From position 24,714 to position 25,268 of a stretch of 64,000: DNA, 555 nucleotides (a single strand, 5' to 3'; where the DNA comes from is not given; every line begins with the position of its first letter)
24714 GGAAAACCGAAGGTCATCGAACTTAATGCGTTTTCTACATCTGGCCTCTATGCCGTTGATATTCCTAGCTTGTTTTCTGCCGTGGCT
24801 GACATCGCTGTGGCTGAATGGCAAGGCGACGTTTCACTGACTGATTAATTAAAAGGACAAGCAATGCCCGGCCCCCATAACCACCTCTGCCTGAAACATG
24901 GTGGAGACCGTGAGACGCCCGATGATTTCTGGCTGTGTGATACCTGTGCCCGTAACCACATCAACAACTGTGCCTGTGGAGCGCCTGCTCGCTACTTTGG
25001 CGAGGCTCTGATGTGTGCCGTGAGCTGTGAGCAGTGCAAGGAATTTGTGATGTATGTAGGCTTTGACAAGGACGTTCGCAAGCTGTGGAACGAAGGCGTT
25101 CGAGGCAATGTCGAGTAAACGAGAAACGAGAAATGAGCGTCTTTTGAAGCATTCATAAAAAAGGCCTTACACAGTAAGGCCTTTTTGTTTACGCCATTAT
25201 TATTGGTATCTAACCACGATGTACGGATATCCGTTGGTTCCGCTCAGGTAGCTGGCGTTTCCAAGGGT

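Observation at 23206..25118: BtpA-like TIM barrel, ATP-grasp ligase and Cys-rich 84-aa protein as a coupled trio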

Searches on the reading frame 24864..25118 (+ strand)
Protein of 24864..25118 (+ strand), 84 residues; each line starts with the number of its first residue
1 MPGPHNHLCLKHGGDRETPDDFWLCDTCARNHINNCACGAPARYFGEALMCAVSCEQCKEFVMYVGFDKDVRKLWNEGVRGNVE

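Call 3: search_protein_families(library=pfam, proteins=[window:24864-25118:+], max_evalue=1)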
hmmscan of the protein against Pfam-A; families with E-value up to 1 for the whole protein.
window:24864-25118:+ (84 aa): 0 families

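Call 4: search_protein_families(library=ncbifam, proteins=[window:24864-25118:+], max_evalue=1)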
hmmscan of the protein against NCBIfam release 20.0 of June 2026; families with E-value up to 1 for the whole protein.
window:24864-25118:+ (84 aa): 1 family
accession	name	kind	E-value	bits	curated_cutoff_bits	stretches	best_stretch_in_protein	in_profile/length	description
TIGR00310.1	ZPR1_znf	domain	0.49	9.7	78.3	1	25-59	3-37/192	ZPR1 zinc finger domain-containing protein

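Call 27: find_homologous_proteins(query=window:24864-25115:+, max_evalue=0.01)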
Query window:24864-25115:+ (84 aa): 15 proteins with E <= 0.01 among 15 candidates.
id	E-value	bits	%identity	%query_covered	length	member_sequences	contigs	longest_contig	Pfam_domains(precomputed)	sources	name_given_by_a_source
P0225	9.8e-56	204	99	100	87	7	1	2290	-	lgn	-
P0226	3.2e-36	141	70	99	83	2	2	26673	-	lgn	-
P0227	2.4e-33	132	71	93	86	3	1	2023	-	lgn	-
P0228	1.6e-32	129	68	100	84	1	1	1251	-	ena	-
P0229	1.6e-32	129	66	98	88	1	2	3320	-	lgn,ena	-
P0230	4.2e-26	109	55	100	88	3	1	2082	-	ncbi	-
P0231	9.1e-26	108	58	100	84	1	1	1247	-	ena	-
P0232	5.3e-25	105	57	96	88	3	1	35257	-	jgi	jgi:hypothetical protein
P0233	9.8e-23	98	62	90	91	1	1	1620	-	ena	-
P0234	5.9e-22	96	56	100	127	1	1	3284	-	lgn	-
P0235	1.8e-21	94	54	93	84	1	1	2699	-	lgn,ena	-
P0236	1.8e-21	94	56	94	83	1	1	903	-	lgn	-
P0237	7.2e-21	92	58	92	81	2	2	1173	-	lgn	-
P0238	1.7e-19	88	54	96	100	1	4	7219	-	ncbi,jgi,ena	jgi:hypothetical protein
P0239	5.2e-19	86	53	93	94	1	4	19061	-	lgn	-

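Call 44: find_encoding_contigs(protein=P0232, flank=6000, max_places=2)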
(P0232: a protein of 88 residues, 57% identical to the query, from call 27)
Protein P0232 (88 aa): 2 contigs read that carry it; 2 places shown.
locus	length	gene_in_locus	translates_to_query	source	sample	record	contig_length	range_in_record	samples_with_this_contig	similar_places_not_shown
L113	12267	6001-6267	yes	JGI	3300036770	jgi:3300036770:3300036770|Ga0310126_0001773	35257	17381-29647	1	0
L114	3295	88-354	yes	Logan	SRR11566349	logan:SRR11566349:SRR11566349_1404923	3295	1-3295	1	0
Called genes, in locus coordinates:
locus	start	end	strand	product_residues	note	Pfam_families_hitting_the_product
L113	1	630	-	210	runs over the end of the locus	-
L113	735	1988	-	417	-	PF00999:Na_H_Exchanger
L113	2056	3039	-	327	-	PF17101:Stealth_CR1, PF11380:Stealth_CR2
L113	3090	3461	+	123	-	-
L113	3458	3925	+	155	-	-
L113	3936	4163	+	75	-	-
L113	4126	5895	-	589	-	-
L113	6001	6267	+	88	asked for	-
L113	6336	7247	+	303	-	PF01145:Band_7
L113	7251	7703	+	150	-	PF01957:NfeD (weak)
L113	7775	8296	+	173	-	-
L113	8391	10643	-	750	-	PF00521:DNA_topoisoIV, PF03989:DNA_gyraseA_C (faint)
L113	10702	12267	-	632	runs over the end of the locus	PF02518:HATPase_c, PF00204:DNA_gyraseB, PF01751:Toprim, PF00986:DNA_gyraseB_C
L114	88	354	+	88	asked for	-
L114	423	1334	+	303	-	PF01145:Band_7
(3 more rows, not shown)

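Call 45: find_encoding_contigs(protein=P0239, flank=6000, max_places=2)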
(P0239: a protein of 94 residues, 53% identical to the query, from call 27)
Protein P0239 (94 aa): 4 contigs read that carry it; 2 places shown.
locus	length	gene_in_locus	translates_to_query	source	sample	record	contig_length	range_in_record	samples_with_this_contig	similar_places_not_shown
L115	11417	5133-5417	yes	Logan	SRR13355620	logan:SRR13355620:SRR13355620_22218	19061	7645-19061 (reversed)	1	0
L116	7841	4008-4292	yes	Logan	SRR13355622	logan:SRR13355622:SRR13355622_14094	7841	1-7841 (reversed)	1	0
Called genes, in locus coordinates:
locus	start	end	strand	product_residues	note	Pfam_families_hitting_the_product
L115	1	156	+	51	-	?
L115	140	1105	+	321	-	-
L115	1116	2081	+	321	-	-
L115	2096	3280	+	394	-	PF00709:Adenylsucc_synt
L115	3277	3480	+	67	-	-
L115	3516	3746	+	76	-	-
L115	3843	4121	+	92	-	-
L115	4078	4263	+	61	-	-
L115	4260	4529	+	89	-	-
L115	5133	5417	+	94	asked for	-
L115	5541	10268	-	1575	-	PF06074:Portal_Mu, PF18823:InPase, PF18905:DUF5661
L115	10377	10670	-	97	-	-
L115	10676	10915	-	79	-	-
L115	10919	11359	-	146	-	PF01541:GIY-YIG (faint)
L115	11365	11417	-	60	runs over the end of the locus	-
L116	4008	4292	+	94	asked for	-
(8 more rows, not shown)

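Call 46: find_encoding_contigs(protein=P0238, flank=6000, max_places=3)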
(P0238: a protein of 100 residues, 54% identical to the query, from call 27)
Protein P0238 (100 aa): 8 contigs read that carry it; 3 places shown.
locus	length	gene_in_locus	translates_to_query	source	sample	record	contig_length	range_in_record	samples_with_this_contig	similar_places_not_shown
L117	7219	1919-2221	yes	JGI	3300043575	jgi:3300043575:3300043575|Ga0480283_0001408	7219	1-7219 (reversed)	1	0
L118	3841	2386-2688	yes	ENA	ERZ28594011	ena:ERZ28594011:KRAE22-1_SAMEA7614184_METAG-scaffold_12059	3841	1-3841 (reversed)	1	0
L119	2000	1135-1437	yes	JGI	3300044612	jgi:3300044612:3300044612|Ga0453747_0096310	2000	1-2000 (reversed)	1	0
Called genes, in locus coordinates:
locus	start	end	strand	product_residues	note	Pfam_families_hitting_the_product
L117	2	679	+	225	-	?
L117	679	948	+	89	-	-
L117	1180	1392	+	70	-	-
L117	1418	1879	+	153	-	-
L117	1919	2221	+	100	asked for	-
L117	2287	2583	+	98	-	-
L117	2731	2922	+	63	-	-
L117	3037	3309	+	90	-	-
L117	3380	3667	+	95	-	PF05766:NinG (weak), PF01844:HNH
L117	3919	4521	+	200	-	-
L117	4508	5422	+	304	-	PF12851:Tet_JBP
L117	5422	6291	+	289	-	-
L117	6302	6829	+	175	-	PF05119:Terminase_4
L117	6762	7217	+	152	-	?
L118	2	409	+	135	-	?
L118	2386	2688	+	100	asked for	-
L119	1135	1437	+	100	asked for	-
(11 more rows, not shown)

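Call 55: find_related_loci(query=A4, collection=viral_contigs, flank=6000)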
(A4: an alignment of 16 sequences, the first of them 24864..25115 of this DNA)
Query A4 (84 aa) in viral_contigs; peptide patterns used: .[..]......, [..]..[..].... (x = any residue, [..] = any of these).
35 stretches matched a pattern, but none encodes a relative of the query by tblastn (E <= 1e-3).

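Call 62: search_protein_families(library=padloc, proteins=[window:24864-25118:+], max_evalue=0.01)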
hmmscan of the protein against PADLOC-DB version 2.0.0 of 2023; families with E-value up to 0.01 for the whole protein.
window:24864-25118:+ (84 aa): 0 families

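Call 63: search_protein_families(library=phrogs, proteins=[window:24864-25118:+], max_evalue=0.01)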
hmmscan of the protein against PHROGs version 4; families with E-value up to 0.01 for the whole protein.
window:24864-25118:+ (84 aa): 1 family
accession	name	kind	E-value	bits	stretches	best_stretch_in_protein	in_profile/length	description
phrog_15365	-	unknown function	0.0085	17.2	1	21-76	44-95/109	-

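Call 72: predict_structure(alignment_id=A4)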
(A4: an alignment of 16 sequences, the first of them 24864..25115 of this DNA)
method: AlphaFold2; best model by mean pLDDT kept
length: 84 residues; sequences in the alignment: 16
mean_pLDDT: 50.2   pTM: 0.34
mean pLDDT of the five models: 50.2, 50.2, 48.3, 44.7, 44.3
residues with pLDDT >= 90: 0; 70-90: 0; 50-70: 49; < 50: 35
segments of 3 or more residues with pLDDT < 50: 1-7, 19-24, 45-52, 76-79, 81-84
pLDDT, mean of each block of 10 residues (from residue 1): 44 53 53 57 46 55 50 49 40
secondary structure, 60 per line:
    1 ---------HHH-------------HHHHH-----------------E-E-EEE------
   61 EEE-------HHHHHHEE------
elements in order: H26-30 E52-54 E61-63 H71-76

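Call 74: search_protein_representatives(alignment_id=A4)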
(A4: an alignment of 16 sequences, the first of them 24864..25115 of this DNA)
Query: 16 sequences, 86 profile positions. Proteins with E-value up to 0.001 (for the whole library): 67; up to 1e-10: 29; up to 1e-30: 1. The best 67 are listed.
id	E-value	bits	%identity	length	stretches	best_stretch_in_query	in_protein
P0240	3.3e-35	136.4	-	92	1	4-84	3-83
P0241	7.9e-30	119.1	-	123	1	6-85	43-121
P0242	1.7e-29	118.1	-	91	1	3-84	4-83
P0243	3.0e-29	117.3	-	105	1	1-83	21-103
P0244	3.2e-28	114.0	-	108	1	3-85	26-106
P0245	6.0e-27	109.9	-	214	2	5-83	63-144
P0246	6.2e-26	106.6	-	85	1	4-83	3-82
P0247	4.3e-24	100.7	-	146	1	5-82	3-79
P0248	2.7e-23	98.2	-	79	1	7-84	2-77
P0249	1.9e-22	95.5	-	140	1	7-84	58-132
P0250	2.0e-22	95.4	-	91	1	3-83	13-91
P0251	2.9e-22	94.9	-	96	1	3-84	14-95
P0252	2.1e-21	92.1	-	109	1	17-84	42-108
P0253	2.6e-21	91.8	-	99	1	3-85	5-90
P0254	1.5e-20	89.4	-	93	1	5-84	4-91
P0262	2.6e-15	72.6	-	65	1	32-85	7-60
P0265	3.9e-12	62.4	-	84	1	32-84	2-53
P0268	5.1e-11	58.8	-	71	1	33-85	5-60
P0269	2.0e-10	56.9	-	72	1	35-84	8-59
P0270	3.7e-10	56.1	-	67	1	34-84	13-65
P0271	5.6e-10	55.5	-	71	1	35-85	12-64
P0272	8.8e-10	54.9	-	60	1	36-85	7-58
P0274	2.1e-09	53.7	-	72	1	35-84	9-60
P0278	8.1e-09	51.8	-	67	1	35-83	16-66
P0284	9.3e-08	48.4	-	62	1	31-84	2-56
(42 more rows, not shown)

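Call 75: search_protein_families(library=pfam, proteins=[P0262, P0265, P0268, P0269, P0270, P0271, P0272, P0274, P0278, P0284], max_evalue=0.1)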
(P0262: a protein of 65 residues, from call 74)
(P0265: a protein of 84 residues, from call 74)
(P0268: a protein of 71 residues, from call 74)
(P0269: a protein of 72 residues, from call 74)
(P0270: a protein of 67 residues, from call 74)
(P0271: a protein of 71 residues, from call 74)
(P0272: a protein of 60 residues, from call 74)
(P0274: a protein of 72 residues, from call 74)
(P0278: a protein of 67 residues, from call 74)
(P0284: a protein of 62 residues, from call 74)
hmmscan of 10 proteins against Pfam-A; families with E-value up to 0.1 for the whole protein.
P0262 (65 aa): 1 family
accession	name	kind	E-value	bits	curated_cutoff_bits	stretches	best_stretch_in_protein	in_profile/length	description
PF23430.1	DUF7117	-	0.074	13.1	28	1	11-43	9-38/232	Family of unknown function (DUF7117)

P0265 (84 aa): 0 families

P0268 (71 aa): 2 families
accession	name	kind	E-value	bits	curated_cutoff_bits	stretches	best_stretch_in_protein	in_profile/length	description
PF23290.1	KOW5_SPT5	-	0.025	14.5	27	1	41-66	3-28/46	Transcription elongation factor SPT5, fifth KOW domain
PF14354.12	Lar_restr_allev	-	0.048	14.3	28.6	1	10-53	9-57/58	Restriction alleviation protein Lar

P0269 (72 aa): 0 families

P0270 (67 aa): 0 families

P0271 (71 aa): 2 families
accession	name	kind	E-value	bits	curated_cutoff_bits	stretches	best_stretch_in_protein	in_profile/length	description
PF21344.3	Zn_ribbon_LysW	-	0.04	14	27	1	14-47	5-39/46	Alpha-aminoadipate carrier protein LysW-like, globular domain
PF05129.18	Zn_ribbon_Elf1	-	0.073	13.6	29.8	0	19-56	36-75/79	Transcription elongation factor Elf1 like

P0272 (60 aa): 0 families

P0274 (72 aa): 1 family
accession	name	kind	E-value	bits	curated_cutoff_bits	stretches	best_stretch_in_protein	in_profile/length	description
PF14354.12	Lar_restr_allev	-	0.012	16.3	28.6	1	12-54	9-57/58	Restriction alleviation protein Lar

P0278 (67 aa): 1 family
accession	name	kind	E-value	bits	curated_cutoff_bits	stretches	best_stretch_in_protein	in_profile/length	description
PF12760.12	Zn_ribbon_IS1595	-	0.044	14.2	25.4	1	12-41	16-45/46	Transposase zinc-ribbon domain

P0284 (62 aa): 0 families

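Call 91: search_solved_structures(query=A4, max_evalue=5, show_alignments=2)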
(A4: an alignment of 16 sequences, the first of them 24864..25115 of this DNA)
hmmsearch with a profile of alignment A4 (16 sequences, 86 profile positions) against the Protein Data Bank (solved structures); distinct sequences matched with E-value up to 5: 7.
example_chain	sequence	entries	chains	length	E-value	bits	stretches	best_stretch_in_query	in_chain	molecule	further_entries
2qkd_A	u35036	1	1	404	0.039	17.5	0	23-72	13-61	Zinc finger protein ZPR1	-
1h76_A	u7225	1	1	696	0.21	15.2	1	24-48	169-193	SEROTRANSFERRIN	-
7mc1_A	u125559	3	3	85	0.73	13.4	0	17-31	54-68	Isoform 2 of Zinc finger and BTB domain-containing protein 17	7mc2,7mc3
1b1x_A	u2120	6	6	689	0.8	13.3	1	24-47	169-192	LACTOFERRIN | Lactotransferrin | PROTEIN (LACTOFERRIN)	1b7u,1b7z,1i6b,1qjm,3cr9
1f9b_A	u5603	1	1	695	0.9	13.1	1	24-47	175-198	LACTOTRANSFERRIN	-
4c1q_A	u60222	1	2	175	1.6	12.4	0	14-41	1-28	HISTONE-LYSINE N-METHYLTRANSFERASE PRDM9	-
5vab_A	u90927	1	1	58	3.8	11.1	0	8-31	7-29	ATXR5 PHD domain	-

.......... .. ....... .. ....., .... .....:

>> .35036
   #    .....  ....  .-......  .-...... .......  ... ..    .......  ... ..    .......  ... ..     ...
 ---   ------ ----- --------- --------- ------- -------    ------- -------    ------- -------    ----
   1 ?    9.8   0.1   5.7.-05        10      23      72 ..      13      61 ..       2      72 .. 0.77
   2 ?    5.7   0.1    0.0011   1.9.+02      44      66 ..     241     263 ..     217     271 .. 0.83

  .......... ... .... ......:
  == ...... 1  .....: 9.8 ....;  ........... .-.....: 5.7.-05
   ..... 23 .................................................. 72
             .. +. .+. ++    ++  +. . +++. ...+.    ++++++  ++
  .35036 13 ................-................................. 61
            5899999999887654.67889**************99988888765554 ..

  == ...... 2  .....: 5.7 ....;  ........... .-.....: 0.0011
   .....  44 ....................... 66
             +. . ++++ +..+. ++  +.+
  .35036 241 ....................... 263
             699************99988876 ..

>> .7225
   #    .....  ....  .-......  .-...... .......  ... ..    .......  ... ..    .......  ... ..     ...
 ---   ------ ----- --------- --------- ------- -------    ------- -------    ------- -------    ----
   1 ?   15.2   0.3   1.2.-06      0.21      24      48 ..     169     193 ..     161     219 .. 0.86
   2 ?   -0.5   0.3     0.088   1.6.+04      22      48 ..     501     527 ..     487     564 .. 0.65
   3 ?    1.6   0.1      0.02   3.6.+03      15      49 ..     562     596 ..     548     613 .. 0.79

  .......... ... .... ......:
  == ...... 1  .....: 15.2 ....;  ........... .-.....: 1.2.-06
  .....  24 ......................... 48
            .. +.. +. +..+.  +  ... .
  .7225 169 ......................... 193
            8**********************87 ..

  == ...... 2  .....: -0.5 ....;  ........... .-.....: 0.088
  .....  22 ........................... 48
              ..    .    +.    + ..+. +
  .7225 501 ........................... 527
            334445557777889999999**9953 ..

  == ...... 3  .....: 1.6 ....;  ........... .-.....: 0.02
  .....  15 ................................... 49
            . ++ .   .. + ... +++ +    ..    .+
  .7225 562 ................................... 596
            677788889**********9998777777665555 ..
